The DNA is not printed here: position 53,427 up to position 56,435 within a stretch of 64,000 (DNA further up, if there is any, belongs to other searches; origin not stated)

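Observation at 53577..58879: Tandem paralogous PAS-GGDEF-HD-GYP proteins: the upstream copy has HD changed to RE and Cys-motif PAS domains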

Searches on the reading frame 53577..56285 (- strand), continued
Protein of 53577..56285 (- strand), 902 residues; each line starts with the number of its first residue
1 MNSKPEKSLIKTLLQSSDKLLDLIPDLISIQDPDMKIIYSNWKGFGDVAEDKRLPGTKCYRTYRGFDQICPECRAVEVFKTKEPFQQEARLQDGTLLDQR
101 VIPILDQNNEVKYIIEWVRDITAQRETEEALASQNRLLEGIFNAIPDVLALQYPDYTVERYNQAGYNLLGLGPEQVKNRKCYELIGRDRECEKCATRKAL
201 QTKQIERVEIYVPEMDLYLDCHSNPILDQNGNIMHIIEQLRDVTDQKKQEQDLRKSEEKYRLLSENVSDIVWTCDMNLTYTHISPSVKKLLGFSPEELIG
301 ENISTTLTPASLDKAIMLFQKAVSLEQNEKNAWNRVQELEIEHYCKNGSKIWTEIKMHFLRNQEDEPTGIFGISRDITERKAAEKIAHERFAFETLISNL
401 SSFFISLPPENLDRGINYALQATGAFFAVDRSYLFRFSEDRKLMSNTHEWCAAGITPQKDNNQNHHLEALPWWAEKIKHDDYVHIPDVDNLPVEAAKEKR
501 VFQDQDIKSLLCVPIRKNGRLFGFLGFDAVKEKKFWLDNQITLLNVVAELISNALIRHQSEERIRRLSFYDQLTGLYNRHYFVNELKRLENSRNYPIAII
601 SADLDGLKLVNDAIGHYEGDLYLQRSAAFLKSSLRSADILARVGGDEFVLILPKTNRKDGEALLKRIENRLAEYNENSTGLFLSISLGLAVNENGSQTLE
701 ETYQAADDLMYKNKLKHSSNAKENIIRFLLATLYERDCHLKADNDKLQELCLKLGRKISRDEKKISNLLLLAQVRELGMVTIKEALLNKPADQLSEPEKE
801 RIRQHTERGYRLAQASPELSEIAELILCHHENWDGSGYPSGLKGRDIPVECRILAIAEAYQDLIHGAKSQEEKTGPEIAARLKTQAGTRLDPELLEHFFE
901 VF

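Call 7: find_homologous_proteins(query=window:53577-56285:-, max_evalue=1e-20)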
Query window:53577-56285:- (902 aa): 2902 proteins with E <= 1e-20 among 8000 candidates; the best 120 are listed.
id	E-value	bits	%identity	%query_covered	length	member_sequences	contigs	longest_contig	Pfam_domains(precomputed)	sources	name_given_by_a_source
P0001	0.0e+0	2051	100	100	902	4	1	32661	PF08447.19,PF13426.14,PF13188.14,PF13185.13,PF13487.13,PF01966.29,PF01590.33,PF08448.17,PF00989.32,PF00990.27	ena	-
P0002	0.0e+0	1810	88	100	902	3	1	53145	PF08447.19,PF13426.14,PF13188.14,PF13185.13,PF13487.13,PF01966.29,PF01590.33,PF08448.17,PF00989.32,PF00990.27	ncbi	-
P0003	2.3e-296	1004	52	98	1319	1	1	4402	PF08447.19,PF13426.14,PF13188.14,PF13185.13,PF13487.13,PF01966.29,PF01590.33,PF08448.17,PF00989.32,PF00990.27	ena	-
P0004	1.6e-226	772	42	87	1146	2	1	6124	PF08447.19,PF13426.14,PF13188.14,PF13185.13,PF13487.13,PF01966.29,PF01590.33,PF08448.17,PF13492.13,PF00989.32,PF00990.27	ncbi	-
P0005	2.1e-220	752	48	38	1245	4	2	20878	PF08447.19,PF13426.14,PF13188.14,PF13487.13,PF01966.29,PF08448.17,PF00989.32,PF00990.27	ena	-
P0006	7.5e-216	737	41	74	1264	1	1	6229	PF08447.19,PF13426.14,PF13185.13,PF13487.13,PF01966.29,PF01590.33,PF08448.17,PF13492.13,PF00989.32,PF00990.27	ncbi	-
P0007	1.3e-213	730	53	41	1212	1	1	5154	PF08447.19,PF13426.14,PF13188.14,PF12860.14,PF13487.13,PF01966.29,PF14417.13,PF08448.17,PF00989.32,PF00990.27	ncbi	-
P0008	2.3e-205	702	42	75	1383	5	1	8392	PF13426.14,PF13188.14,PF13185.13,PF13487.13,PF01966.29,PF13492.13,PF00990.27,PF08447.19,PF01590.33,PF08448.17,PF00989.32,PF14598.13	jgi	jgi:diguanylate cyclase (GGDEF)-like protein/PAS domain S-box-containing protein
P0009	6.4e-197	675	47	74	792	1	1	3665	PF08447.19,PF13426.14,PF13185.13,PF13487.13,PF01966.29,PF01590.33,PF08448.17,PF00989.32,PF00990.27,PF00072.31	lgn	-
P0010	1.5e-195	670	53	32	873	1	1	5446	PF08447.19,PF13426.14,PF13188.14,PF13487.13,PF01966.29,PF08448.17,PF00989.32,PF00990.27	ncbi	-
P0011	2.0e-195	670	49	36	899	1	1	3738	PF08447.19,PF13426.14,PF13188.14,PF13185.13,PF12860.14,PF13487.13,PF01966.29,PF01590.33,PF08448.17,PF00989.32,PF00990.27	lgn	-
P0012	1.2e-193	664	57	29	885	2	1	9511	PF08447.19,PF13426.14,PF13188.14,PF13487.13,PF01966.29,PF08448.17,PF00989.32,PF00990.27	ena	-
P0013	9.8e-184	631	36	98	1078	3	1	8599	PF13596.13,PF08447.19,PF13426.14,PF13188.14,PF13487.13,PF24820.2,PF01966.29,PF08448.17,PF00989.32,PF00990.27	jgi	-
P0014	7.2e-183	628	43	38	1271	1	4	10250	PF08447.19,PF13426.14,PF13188.14,PF13185.13,PF13487.13,PF01966.29,PF01590.33,PF08448.17,PF00989.32,PF00990.27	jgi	jgi:diguanylate cyclase (GGDEF)-like protein/PAS domain S-box-containing protein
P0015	1.3e-180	621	32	33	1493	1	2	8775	PF00672.31,PF08447.19,PF13426.14,PF13188.14,PF13487.13,PF01966.29,PF08348.19,PF08448.17,PF07216.18,PF00989.32,PF00990.27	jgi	jgi:diguanylate cyclase (GGDEF)-like protein/PAS domain S-box-containing protein/putative nucleotidy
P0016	4.9e-179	615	45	48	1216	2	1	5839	PF13426.14,PF13188.14,PF13185.13,PF13487.13,PF01966.29,PF13492.13,PF00990.27,PF08447.19,PF12860.14,PF01590.33,PF08448.17,PF00989.32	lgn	-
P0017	1.4e-177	611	42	74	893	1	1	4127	PF08447.19,PF13426.14,PF13188.14,PF13185.13,PF13487.13,PF01966.29,PF01590.33,PF08448.17,PF00989.32,PF00990.27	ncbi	-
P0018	2.2e-177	610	53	60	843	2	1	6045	PF13185.13,PF13487.13,PF01966.29,PF01590.33,PF08448.17,PF13492.13,PF00990.27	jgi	jgi:diguanylate cyclase (GGDEF)-like protein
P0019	4.2e-177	609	54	58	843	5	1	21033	PF13185.13,PF13487.13,PF01966.29,PF01590.33,PF08448.17,PF00990.27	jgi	jgi:diguanylate cyclase (GGDEF)-like protein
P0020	5.5e-176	605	44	44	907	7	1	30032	PF08447.19,PF13426.14,PF13188.14,PF13185.13,PF13487.13,PF01966.29,PF01590.33,PF08448.17,PF00989.32,PF00990.27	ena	-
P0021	9.7e-176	604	43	46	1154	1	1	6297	PF13596.13,PF08447.19,PF13426.14,PF13188.14,PF13185.13,PF13487.13,PF01966.29,PF01590.33,PF08448.17,PF00989.32,PF00990.27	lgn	-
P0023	1.8e-173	597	51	59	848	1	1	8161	PF13185.13,PF13487.13,PF01966.29,PF01590.33,PF08448.17,PF00990.27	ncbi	-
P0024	4.8e-173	596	51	59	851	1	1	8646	PF13185.13,PF13487.13,PF01966.29,PF01590.33,PF08448.17,PF00990.27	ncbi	-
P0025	1.3e-172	594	44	44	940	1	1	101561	PF08447.19,PF13426.14,PF13188.14,PF13185.13,PF13487.13,PF01966.29,PF01590.33,PF08448.17,PF00989.32,PF00990.27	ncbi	-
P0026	2.8e-172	593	51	59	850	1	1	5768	PF13185.13,PF13487.13,PF01966.29,PF01590.33,PF00990.27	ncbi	-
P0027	8.5e-171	588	36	74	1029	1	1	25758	PF08447.19,PF13426.14,PF13188.14,PF12860.14,PF01590.33,PF08448.17,PF00989.32,PF00990.27,PF14598.13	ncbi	-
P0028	4.2e-163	563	46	38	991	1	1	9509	PF13596.13,PF08447.19,PF13426.14,PF13188.14,PF12860.14,PF13487.13,PF24820.2,PF01966.29,PF08448.17,PF00989.32,PF00990.27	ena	-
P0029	9.6e-162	558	44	39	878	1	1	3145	PF08447.19,PF13426.14,PF13188.14,PF13487.13,PF01966.29,PF01590.33,PF08448.17,PF00989.32,PF00990.27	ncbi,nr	ncbi:MAG TPA: PAS domain S-box protein, partial [Candidatus Limnocylindrales bacterium]|nr:PAS domai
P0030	1.0e-161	558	44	43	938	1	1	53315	PF08447.19,PF13426.14,PF13188.14,PF13185.13,PF13487.13,PF01966.29,PF01590.33,PF08448.17,PF13492.13,PF00989.32,PF00990.27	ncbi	ncbi:MAG: PAS domain S-box protein [Bacillota bacterium]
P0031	1.1e-159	551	42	44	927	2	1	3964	PF08447.19,PF13426.14,PF13188.14,PF13487.13,PF01966.29,PF01590.33,PF08448.17,PF00989.32,PF00990.27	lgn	-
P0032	2.7e-159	550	46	44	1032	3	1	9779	PF08447.19,PF13426.14,PF13188.14,PF13185.13,PF13487.13,PF01966.29,PF01590.33,PF08448.17,PF13492.13,PF00989.32,PF00990.27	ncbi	-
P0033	3.1e-157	543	44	44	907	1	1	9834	PF08447.19,PF13426.14,PF13188.14,PF13185.13,PF13487.13,PF01966.29,PF01590.33,PF08448.17,PF00989.32,PF00990.27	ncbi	-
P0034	3.2e-157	543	44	44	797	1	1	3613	PF08447.19,PF13426.14,PF13188.14,PF13185.13,PF13487.13,PF01966.29,PF01590.33,PF08448.17,PF00989.32,PF00990.27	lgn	-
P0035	5.3e-157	542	47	45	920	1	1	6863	PF08447.19,PF13426.14,PF13188.14,PF13487.13,PF01966.29,PF08448.17,PF00989.32,PF00990.27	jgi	-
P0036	7.2e-155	535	36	92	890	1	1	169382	PF08447.19,PF13426.14,PF13188.14,PF13487.13,PF01966.29,PF01590.33,PF08448.17,PF00989.32,PF00990.27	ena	-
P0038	2.5e-153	530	45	41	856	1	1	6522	PF08447.19,PF13426.14,PF13188.14,PF13487.13,PF01966.29,PF08448.17,PF00989.32,PF00990.27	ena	-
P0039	1.1e-151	525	47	38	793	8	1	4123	PF08447.19,PF13426.14,PF13188.14,PF13185.13,PF13487.13,PF01966.29,PF01590.33,PF08448.17,PF13492.13,PF00989.32,PF00990.27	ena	-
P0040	1.2e-151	525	36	51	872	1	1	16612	PF08447.19,PF13426.14,PF13188.14,PF13185.13,PF01590.33,PF08448.17,PF13492.13,PF00989.32,PF00990.27,PF14598.13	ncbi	ncbi:MAG: hypothetical protein AVO34_13230, partial [Firmicutes bacterium ML8_F2]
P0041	1.5e-151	524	40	75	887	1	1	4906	PF08447.19,PF13426.14,PF13185.13,PF13487.13,PF01966.29,PF01590.33,PF08448.17,PF00989.32,PF00990.27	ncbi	-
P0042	4.3e-151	523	46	38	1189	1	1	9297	PF08447.19,PF13426.14,PF13188.14,PF13185.13,PF13487.13,PF24820.2,PF01966.29,PF01590.33,PF08448.17,PF00989.32,PF00990.27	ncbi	-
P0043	7.3e-149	516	41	39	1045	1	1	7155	PF13426.14,PF13188.14,PF13487.13,PF01966.29,PF01590.33,PF08448.17,PF00989.32,PF00990.27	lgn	-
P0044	3.3e-148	513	41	46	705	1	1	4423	PF08447.19,PF13426.14,PF13188.14,PF13487.13,PF01966.29,PF08448.17,PF00989.32,PF00990.27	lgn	-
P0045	1.0e-147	512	38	38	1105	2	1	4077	PF13596.13,PF08447.19,PF13426.14,PF13188.14,PF12860.14,PF13487.13,PF01966.29,PF08448.17,PF00989.32,PF00990.27,PF14598.13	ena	-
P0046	1.1e-147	512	40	42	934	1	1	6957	PF08447.19,PF13426.14,PF13188.14,PF13487.13,PF01966.29,PF01590.33,PF08670.18,PF08448.17,PF00989.32,PF00990.27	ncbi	-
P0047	1.3e-147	511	36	87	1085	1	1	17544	PF08447.19,PF13426.14,PF13188.14,PF13185.13,PF12860.14,PF13487.13,PF01966.29,PF01590.33,PF08448.17,PF00989.32,PF00990.27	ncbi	-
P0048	5.8e-147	509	38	38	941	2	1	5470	PF13596.13,PF08447.19,PF13426.14,PF13188.14,PF12860.14,PF13487.13,PF01966.29,PF08448.17,PF00989.32,PF00990.27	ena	-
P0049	2.0e-145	504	42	38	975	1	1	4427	PF08447.19,PF13426.14,PF13188.14,PF13487.13,PF01966.29,PF08448.17,PF00989.32,PF00990.27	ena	-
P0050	1.6e-143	498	39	39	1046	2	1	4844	PF13426.14,PF13188.14,PF13487.13,PF01966.29,PF01590.33,PF08448.17,PF00989.32,PF00990.27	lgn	-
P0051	4.4e-143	496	33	86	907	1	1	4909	PF08447.19,PF13426.14,PF13188.14,PF12860.14,PF13487.13,PF24820.2,PF01966.29,PF01590.33,PF08448.17,PF00989.32,PF00990.27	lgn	-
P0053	2.4e-141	491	47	38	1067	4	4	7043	PF08447.19,PF13426.14,PF13188.14,PF12860.14,PF13487.13,PF01966.29,PF01590.33,PF08448.17,PF00989.32,PF00990.27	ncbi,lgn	-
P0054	3.8e-139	483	44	41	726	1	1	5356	PF13426.14,PF13188.14,PF13487.13,PF01966.29,PF08448.17,PF00989.32,PF00990.27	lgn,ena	-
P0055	1.3e-138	482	29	87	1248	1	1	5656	PF08447.19,PF13426.14,PF13188.14,PF12860.14,PF13487.13,PF01966.29,PF08448.17,PF00989.32,PF00990.27,PF14598.13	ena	-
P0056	2.5e-138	481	37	40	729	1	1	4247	PF13596.13,PF08447.19,PF13426.14,PF13188.14,PF13487.13,PF01966.29,PF08448.17,PF00989.32,PF00990.27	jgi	jgi:diguanylate cyclase (GGDEF)-like protein/PAS domain S-box-containing protein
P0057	1.3e-137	478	29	90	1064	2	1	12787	PF13426.14,PF13188.14,PF13487.13,PF01966.29,PF01590.33,PF08448.17,PF00989.32,PF00990.27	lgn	-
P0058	2.4e-136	474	46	39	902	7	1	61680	PF13426.14,PF13188.14,PF13185.13,PF13487.13,PF01966.29,PF01590.33,PF08448.17,PF00989.32,PF00990.27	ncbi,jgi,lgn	-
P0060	1.7e-132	461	26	97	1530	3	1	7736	PF13426.14,PF13188.14,PF13185.13,PF13487.13,PF24820.2,PF01966.29,PF08348.19,PF13492.13,PF00990.27,PF08447.19,PF12860.14,PF01590.33,PF08448.17,PF00989.32,PF14598.13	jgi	jgi:diguanylate cyclase (GGDEF)-like protein/PAS domain S-box-containing protein/putative nucleotidy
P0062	2.6e-132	461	42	41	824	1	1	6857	PF13426.14,PF13188.14,PF13185.13,PF13487.13,PF01966.29,PF01590.33,PF08448.17,PF00989.32,PF00990.27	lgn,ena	-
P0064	7.1e-132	459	42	58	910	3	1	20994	PF13185.13,PF13487.13,PF01966.29,PF01590.33,PF13492.13,PF00990.27,PF17853.7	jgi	-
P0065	1.2e-130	455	42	40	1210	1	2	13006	PF13596.13,PF08447.19,PF13426.14,PF13188.14,PF12860.14,PF13487.13,PF01966.29,PF10114.16,PF08448.17,PF00989.32,PF00990.27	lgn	-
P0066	1.6e-130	455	34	87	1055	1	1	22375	PF08447.19,PF13426.14,PF13188.14,PF13185.13,PF13487.13,PF01966.29,PF01590.33,PF08448.17,PF00989.32,PF00990.27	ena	-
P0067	1.6e-130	455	32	85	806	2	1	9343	PF13426.14,PF13188.14,PF13185.13,PF13487.13,PF01966.29,PF00990.27,PF13596.13,PF08447.19,PF12860.14,PF01590.33,PF08448.17,PF00989.32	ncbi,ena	-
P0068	1.2e-129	452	37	76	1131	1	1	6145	PF08447.19,PF13426.14,PF13188.14,PF13185.13,PF13487.13,PF01966.29,PF01590.33,PF10114.16,PF08448.17,PF00989.32,PF00990.27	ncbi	-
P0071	2.8e-126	441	33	34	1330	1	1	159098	PF00672.31,PF08447.19,PF13426.14,PF13188.14,PF12860.14,PF13487.13,PF01966.29,PF08448.17,PF00989.32,PF00990.27,PF02203.22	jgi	jgi:diguanylate cyclase (GGDEF)-like protein/PAS domain S-box-containing protein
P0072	4.4e-126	440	38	41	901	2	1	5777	PF13426.14,PF13188.14,PF13487.13,PF01966.29,PF01590.33,PF08448.17,PF00989.32,PF00990.27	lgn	-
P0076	2.8e-121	424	35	67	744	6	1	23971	PF08447.19,PF13426.14,PF13188.14,PF13185.13,PF12860.14,PF24820.2,PF01590.33,PF08448.17,PF13492.13,PF00989.32,PF00990.27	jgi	-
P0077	4.0e-121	424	38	38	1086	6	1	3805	PF08447.19,PF13426.14,PF13188.14,PF12860.14,PF13487.13,PF01966.29,PF08446.18,PF08448.17,PF00989.32,PF00990.27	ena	-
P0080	4.1e-118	414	34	41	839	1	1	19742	PF13596.13,PF08447.19,PF13426.14,PF13188.14,PF13487.13,PF01966.29,PF08448.17,PF00989.32,PF00990.27,PF14598.13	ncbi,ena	-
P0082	9.9e-117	409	36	74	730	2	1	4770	PF13426.14,PF13185.13,PF13487.13,PF01966.29,PF01590.33,PF08448.17,PF00990.27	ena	-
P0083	1.4e-115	405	34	75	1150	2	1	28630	PF08447.19,PF13426.14,PF13188.14,PF12860.14,PF13487.13,PF01966.29,PF08448.17,PF00989.32,PF00990.27,PF14598.13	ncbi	-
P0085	3.1e-114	401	42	38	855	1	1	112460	PF08447.19,PF13426.14,PF13188.14,PF13487.13,PF01966.29,PF08448.17,PF00989.32,PF00990.27,PF14598.13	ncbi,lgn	ncbi:MAG: PAS domain S-box protein [Bacillota bacterium]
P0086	9.4e-114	399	34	43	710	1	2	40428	PF13596.13,PF08447.19,PF13426.14,PF13487.13,PF01966.29,PF08448.17,PF00989.32,PF00990.27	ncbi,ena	-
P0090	1.2e-111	392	24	75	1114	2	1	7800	PF08447.19,PF13426.14,PF13188.14,PF12860.14,PF13487.13,PF01966.29,PF08448.17,PF00989.32,PF00990.27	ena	-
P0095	5.3e-108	380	23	76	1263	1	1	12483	PF13596.13,PF00672.31,PF08447.19,PF13426.14,PF13188.14,PF13487.13,PF01966.29,PF08448.17,PF00989.32,PF00990.27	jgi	-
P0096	6.3e-108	380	56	26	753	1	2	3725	PF08447.19,PF13426.14,PF13188.14,PF08448.17,PF00989.32,PF00990.27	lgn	-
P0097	8.9e-108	380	34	67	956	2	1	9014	PF08447.19,PF13426.14,PF13188.14,PF13185.13,PF01590.33,PF08448.17,PF13492.13,PF00989.32,PF00990.27,PF17853.7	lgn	-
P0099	2.9e-106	375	32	38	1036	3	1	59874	PF08447.19,PF13426.14,PF13188.14,PF13185.13,PF13487.13,PF01966.29,PF01590.33,PF08448.17,PF00989.32,PF00990.27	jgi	jgi:diguanylate cyclase (GGDEF)-like protein/PAS domain S-box-containing protein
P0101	1.2e-105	373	40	38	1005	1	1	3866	PF08447.19,PF13426.14,PF13188.14,PF13487.13,PF24820.2,PF01966.29,PF08448.17,PF00989.32,PF00990.27,PF00072.31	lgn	-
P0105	7.1e-105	370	40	38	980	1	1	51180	PF08447.19,PF13426.14,PF13188.14,PF13487.13,PF01966.29,PF08448.17,PF00989.32,PF00990.27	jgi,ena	-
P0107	2.8e-104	368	30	87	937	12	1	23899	PF08447.19,PF13426.14,PF13188.14,PF13185.13,PF13487.13,PF01966.29,PF01590.33,PF08448.17,PF13492.13,PF00989.32,PF00990.27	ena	-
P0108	3.2e-104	368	39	40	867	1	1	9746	PF08447.19,PF13426.14,PF13188.14,PF13487.13,PF01966.29,PF08448.17,PF00989.32,PF00990.27,PF14598.13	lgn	-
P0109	4.4e-104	367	57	25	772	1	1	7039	PF08447.19,PF13426.14,PF13188.14,PF08448.17,PF00989.32,PF00990.27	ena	-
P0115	1.2e-102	363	32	74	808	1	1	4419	PF08447.19,PF13426.14,PF13188.14,PF13185.13,PF13487.13,PF01966.29,PF01590.33,PF08448.17,PF13492.13,PF00989.32,PF00990.27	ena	-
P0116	6.0e-102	360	27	68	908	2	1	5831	PF08447.19,PF13426.14,PF13188.14,PF20969.3,PF08448.17,PF00989.32,PF00990.27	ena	-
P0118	7.9e-102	360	32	74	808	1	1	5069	PF08447.19,PF13426.14,PF13188.14,PF13185.13,PF13487.13,PF01966.29,PF01590.33,PF08448.17,PF13492.13,PF00989.32,PF00990.27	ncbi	-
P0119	1.5e-101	359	38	38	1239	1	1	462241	PF08447.19,PF13426.14,PF13188.14,PF12860.14,PF13487.13,PF01966.29,PF08448.17,PF00989.32,PF00990.27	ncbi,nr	ncbi:MAG: PAS domain S-box protein [Firmicutes bacterium]|nr:PAS domain S-box protein [Bacillota bac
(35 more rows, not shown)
